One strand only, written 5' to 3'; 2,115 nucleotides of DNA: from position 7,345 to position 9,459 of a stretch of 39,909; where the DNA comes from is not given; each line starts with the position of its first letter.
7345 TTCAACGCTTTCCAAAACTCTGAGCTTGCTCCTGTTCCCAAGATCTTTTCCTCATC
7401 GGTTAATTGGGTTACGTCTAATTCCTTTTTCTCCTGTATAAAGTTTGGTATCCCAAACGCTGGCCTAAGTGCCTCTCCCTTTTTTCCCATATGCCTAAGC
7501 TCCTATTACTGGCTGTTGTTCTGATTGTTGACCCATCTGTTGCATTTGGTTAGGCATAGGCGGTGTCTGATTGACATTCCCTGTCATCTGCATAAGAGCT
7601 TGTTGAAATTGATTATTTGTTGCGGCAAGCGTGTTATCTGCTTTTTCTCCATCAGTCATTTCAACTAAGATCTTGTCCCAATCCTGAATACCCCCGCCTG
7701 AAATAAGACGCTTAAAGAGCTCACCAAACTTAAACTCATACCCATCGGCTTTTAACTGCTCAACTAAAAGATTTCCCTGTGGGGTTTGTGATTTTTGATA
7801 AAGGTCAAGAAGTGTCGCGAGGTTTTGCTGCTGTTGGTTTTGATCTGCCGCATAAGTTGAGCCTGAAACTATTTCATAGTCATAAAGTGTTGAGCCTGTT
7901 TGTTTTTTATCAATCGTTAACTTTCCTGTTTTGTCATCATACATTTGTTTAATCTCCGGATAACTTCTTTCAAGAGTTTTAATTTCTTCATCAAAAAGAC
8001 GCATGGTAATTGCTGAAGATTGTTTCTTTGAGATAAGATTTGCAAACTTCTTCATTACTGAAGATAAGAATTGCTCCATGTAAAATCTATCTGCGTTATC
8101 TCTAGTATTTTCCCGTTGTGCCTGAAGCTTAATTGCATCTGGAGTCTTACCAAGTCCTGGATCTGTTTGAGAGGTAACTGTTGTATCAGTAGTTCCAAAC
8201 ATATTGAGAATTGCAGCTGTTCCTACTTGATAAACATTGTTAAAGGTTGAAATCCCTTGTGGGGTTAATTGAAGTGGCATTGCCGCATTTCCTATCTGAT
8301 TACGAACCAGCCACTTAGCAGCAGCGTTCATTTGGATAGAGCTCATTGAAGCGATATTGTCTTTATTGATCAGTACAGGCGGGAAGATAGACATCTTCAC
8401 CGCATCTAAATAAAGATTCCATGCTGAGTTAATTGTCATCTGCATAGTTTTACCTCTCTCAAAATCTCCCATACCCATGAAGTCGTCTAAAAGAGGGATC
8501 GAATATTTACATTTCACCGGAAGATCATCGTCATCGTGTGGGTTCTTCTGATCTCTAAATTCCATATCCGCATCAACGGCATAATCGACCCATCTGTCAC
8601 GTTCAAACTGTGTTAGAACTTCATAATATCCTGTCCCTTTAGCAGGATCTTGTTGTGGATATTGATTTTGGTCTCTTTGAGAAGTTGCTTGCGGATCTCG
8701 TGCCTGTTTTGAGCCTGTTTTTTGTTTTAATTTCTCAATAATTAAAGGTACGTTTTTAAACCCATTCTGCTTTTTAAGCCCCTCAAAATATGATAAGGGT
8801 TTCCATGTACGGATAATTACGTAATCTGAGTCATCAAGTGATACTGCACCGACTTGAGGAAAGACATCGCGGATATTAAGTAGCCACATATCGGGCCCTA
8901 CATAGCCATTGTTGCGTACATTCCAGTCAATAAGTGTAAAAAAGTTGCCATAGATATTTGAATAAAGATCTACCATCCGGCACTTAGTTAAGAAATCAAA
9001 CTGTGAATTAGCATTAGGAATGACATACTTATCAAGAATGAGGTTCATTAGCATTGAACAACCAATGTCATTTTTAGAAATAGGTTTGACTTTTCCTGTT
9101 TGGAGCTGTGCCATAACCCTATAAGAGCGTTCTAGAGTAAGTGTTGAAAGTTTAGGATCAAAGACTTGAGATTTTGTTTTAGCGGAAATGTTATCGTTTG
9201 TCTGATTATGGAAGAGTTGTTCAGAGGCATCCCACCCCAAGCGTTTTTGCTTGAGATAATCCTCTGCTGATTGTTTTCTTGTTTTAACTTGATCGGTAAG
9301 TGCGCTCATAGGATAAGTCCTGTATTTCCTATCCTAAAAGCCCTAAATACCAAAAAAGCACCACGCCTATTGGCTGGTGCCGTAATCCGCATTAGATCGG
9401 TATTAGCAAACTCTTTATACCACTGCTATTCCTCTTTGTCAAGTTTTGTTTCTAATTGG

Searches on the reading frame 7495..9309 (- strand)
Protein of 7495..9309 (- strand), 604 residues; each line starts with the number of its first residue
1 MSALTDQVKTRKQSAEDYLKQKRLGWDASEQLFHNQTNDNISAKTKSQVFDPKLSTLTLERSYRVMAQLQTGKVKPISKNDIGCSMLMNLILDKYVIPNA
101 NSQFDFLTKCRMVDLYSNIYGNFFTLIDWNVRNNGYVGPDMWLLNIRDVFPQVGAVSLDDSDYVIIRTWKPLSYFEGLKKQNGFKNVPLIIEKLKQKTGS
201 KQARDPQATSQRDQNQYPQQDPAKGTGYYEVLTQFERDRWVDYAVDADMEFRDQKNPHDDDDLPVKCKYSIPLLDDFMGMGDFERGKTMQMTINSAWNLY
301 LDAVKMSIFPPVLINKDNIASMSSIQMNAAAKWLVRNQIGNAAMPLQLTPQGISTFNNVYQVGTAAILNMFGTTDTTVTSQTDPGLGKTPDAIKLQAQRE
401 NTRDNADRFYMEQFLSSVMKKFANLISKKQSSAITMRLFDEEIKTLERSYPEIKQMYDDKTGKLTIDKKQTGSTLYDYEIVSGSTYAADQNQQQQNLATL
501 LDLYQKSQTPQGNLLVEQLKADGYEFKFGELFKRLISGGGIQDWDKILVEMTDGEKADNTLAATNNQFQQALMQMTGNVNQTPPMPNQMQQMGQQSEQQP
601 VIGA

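Call 9: search_protein_families(library=phrogs, proteins=[window:7495-9309:-])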
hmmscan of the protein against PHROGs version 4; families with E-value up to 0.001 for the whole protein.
window:7495-9309:- (604 aa): 0 families

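Call 14: search_dna_similar(query=window:7495-9309:-, collection=phages, mode=protein, max_rows=25)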
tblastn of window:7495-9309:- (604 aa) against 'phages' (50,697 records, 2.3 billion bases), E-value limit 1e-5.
No match.

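Call 15: search_protein_families(library=pfam, proteins=[window:7495-9309:-], max_evalue=0.01)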
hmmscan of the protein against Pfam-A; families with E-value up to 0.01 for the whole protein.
window:7495-9309:- (604 aa): 0 families

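Call 16: find_related_loci(query=window:7495-9309:-, collection=viral_contigs, flank=3000)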
Query window:7495-9309:- (604 aa) in viral_contigs; peptide patterns used: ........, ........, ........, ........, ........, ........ (x = any residue, [..] = any of these).
101 stretches matched a pattern; 98 encode a relative of the query (tblastn E <= 1e-3); the best 80 are kept; 80 distinct loci.
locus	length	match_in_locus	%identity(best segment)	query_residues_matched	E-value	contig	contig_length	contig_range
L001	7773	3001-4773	70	4-591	0e+0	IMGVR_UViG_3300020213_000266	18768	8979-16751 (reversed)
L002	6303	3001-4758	69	1-583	0e+0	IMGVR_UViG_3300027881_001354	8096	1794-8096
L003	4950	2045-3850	68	1-603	0e+0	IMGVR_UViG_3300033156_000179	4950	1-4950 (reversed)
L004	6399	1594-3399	68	1-603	0e+0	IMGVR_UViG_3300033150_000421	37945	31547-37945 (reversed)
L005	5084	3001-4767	68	1-594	0e+0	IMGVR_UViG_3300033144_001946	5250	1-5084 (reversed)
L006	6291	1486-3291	68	1-603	0e+0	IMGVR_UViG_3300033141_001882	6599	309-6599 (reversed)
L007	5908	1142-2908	68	1-594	0e+0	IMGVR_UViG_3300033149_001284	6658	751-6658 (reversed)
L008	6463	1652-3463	67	1-603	0e+0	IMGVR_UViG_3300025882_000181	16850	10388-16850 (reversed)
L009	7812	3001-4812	67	1-603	0e+0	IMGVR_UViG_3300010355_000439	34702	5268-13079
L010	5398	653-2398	67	1-583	0e+0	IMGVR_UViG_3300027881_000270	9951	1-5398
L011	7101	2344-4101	67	1-584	0e+0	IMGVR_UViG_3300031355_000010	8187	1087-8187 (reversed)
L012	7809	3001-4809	65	1-598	0e+0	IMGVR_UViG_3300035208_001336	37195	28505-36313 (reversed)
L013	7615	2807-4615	65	1-598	0e+0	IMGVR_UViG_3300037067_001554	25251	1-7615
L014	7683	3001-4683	71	1-561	0e+0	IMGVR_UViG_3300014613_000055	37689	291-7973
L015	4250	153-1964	64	1-601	0e+0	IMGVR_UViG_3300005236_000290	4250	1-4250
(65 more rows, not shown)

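Call 26: find_related_loci(query=window:7495-9309:-, collection=genome_contigs, flank=10000)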
Query window:7495-9309:- (604 aa) in genome_contigs; peptide patterns used: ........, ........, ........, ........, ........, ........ (x = any residue, [..] = any of these).
65 stretches matched a pattern; 3 encode a relative of the query (tblastn E <= 1e-3); 3 distinct loci.
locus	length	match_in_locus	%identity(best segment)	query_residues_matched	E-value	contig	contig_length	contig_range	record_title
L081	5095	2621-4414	66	3-595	0e+0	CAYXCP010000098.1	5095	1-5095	MAG TPA_asm: uncultured Gammaproteobacteria bacterium isolate SRP278252_co1_241 genome assembly, contig: NODE_32693_leng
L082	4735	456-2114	69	4-561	0e+0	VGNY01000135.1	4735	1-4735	MAG: Chloroflexi bacterium isolate M_DeepCast_200m_mx_194 M_DeepCast_200m_mx_194_Ga0194113_10039685, whole genome shotgu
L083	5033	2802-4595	52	4-593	0e+0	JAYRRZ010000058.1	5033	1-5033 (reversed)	MAG: Candidatus Gracilibacteria bacterium isolate XM1_ASGE3bin.41 k141_404566, whole genome shotgun sequence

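Call 32: find_related_loci(query=window:7495-9309:-, collection=viral_contigs, flank=10000)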
Query window:7495-9309:- (604 aa) in viral_contigs; peptide patterns used: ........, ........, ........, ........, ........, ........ (x = any residue, [..] = any of these).
101 stretches matched a pattern; 98 encode a relative of the query (tblastn E <= 1e-3); the best 80 are kept; 80 distinct loci.
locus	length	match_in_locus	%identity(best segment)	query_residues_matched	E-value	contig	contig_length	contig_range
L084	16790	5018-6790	70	4-591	0e+0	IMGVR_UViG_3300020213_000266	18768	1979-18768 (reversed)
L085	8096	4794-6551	69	1-583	0e+0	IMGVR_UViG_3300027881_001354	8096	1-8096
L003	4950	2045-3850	68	1-603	0e+0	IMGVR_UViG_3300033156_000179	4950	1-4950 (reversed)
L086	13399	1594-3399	68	1-603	0e+0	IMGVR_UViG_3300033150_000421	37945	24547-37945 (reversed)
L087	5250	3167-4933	68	1-594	0e+0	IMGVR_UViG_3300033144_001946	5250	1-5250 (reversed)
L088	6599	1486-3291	68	1-603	0e+0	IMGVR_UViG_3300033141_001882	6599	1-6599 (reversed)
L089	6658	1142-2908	68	1-594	0e+0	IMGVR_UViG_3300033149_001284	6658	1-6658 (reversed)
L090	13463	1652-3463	67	1-603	0e+0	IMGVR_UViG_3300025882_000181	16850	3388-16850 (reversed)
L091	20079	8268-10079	67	1-603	0e+0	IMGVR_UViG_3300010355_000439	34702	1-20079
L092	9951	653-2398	67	1-583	0e+0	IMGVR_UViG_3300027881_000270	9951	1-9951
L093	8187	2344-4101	67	1-584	0e+0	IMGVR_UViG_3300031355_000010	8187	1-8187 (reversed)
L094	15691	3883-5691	65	1-598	0e+0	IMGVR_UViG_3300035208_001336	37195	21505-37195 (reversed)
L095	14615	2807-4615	65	1-598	0e+0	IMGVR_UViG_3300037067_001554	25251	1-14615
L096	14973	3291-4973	71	1-561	0e+0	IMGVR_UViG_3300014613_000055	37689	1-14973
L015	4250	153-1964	64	1-601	0e+0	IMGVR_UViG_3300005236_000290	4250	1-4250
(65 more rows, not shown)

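Call 67: search_solved_structures(query=window:7495-9309:-, max_evalue=1)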
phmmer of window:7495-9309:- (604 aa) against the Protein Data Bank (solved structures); distinct sequences matched with E-value up to 1: 0.

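Call 68: search_protein_families(library=ncbifam, proteins=[window:7495-9309:-], max_evalue=0.1)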
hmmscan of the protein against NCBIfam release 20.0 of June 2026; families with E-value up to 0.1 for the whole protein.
window:7495-9309:- (604 aa): 0 families

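Call 71: find_homologous_proteins(query=window:7495-9309:-, max_evalue=1e-10)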
Query window:7495-9309:- (604 aa): 853 proteins with E <= 1e-10 among 8000 candidates; the best 120 are listed.
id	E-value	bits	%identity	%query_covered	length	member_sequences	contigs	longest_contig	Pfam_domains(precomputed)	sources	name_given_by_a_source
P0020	0.0e+0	1365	100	100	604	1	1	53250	-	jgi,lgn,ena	-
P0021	0.0e+0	1154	84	97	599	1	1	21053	-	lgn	-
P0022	3.1e-295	998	73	99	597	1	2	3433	-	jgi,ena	jgi:hypothetical protein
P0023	1.9e-294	996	73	99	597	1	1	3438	-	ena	-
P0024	3.9e-294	995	74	96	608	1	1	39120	PF23899.2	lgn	-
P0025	2.3e-292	989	73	99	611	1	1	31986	-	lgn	-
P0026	1.1e-291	987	73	97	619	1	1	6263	PF23899.2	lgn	-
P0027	2.3e-291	986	72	96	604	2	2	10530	PF23899.2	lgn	-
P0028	1.3e-288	976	72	99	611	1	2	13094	-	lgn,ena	-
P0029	2.9e-288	975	72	99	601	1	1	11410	-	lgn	-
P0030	3.1e-288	975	71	100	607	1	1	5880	-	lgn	-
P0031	1.1e-286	970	70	98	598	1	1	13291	-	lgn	-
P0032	4.9e-286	968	72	97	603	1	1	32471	-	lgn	-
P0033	9.9e-286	967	71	100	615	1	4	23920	PF23899.2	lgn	-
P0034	1.6e-285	966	71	98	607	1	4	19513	PF23899.2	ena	-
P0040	1.8e-284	963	70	97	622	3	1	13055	PF23899.2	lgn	-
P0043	8.7e-284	961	70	98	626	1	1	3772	PF23899.2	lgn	-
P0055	8.7e-278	941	69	98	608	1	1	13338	PF23899.2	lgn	-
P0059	2.5e-277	939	69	100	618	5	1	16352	PF23899.2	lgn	-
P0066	3.4e-276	935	69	98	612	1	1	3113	PF23899.2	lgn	-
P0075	7.5e-274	928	70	96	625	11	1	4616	PF23899.2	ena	-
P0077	2.7e-273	926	69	95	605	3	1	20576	PF23899.2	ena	-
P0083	2.0e-272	923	69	97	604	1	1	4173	PF23899.2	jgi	jgi:hypothetical protein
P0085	8.0e-272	921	68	96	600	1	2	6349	PF23899.2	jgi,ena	-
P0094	1.2e-270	917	68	96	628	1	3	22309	PF23899.2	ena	-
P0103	7.6e-268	908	67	100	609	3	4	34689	PF23899.2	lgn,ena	-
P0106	1.6e-267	907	67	98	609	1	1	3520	PF23899.2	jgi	jgi:hypothetical protein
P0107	1.9e-267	907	67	98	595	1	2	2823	PF23899.2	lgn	-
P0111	5.8e-267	905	67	94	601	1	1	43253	PF23899.2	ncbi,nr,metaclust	ncbi:MAG: hypothetical protein A2163_07950 [Actinobacteria bacterium RBG_13_35_12]|nr:MAG: hypotheti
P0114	1.8e-266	903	67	97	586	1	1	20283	PF23899.2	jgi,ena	-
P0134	5.7e-263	892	66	100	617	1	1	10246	PF23899.2,PF16510.13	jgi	-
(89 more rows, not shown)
